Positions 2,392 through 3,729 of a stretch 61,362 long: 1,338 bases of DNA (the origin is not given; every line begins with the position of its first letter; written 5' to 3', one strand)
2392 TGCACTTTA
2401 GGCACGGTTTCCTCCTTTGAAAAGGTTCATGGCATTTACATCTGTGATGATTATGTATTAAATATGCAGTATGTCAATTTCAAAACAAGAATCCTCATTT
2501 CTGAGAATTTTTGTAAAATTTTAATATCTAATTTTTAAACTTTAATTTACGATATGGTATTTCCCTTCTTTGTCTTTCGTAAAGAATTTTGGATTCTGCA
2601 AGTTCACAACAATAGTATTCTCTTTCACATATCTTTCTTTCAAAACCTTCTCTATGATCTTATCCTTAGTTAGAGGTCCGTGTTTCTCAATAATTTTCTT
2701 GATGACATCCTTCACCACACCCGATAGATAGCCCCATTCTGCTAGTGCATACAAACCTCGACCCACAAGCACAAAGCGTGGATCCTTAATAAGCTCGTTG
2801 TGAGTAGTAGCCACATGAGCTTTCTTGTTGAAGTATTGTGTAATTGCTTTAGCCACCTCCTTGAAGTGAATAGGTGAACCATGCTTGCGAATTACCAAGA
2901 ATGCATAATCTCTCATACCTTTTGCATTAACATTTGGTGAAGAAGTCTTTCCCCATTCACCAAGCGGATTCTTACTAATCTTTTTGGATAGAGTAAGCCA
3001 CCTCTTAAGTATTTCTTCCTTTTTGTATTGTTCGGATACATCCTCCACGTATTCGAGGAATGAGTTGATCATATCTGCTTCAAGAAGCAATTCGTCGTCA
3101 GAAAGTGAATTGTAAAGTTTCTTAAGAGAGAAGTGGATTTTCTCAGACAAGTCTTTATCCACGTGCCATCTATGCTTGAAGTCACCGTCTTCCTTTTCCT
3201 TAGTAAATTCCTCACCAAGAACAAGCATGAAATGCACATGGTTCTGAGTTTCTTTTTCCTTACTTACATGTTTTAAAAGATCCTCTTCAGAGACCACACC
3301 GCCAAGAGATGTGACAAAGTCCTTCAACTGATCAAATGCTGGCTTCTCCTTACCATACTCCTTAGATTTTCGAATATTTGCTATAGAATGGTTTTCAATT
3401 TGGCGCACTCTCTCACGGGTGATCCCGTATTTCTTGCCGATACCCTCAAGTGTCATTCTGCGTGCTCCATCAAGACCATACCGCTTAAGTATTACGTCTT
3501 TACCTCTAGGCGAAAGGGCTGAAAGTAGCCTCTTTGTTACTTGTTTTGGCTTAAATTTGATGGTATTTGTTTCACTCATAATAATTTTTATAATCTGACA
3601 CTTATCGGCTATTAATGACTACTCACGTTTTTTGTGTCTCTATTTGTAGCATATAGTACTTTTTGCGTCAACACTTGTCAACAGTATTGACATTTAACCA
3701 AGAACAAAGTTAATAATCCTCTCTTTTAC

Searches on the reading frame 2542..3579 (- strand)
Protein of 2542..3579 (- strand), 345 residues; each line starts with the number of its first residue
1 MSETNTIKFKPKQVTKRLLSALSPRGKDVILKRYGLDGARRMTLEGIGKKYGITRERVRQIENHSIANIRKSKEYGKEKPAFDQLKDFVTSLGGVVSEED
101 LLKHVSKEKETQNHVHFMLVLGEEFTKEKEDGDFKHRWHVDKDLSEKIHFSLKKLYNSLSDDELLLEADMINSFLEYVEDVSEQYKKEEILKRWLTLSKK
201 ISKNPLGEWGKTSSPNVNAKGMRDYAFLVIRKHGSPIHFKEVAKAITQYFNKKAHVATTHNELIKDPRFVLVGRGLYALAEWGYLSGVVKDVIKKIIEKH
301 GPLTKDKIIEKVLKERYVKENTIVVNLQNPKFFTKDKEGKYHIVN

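Call 70: search_protein_families(library=pfam, proteins=[window:2542-3579:-], max_evalue=0.01)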
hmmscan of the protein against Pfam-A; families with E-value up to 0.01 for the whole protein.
window:2542-3579:- (345 aa): 3 families
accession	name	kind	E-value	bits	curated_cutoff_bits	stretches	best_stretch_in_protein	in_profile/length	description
PF04545.22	Sigma70_r4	-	2.2e-12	46.7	24.1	1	18-71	1-50/50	Sigma-70, region 4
PF05066.19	HARE-HTH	-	2.2e-08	34.8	25.9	1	222-282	3-71/71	HB1, ASXL, restriction endonuclease HTH domain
PF11784.13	DUF3320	-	0.0081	16.5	25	0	288-314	11-37/50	Protein of unknown function (DUF3320)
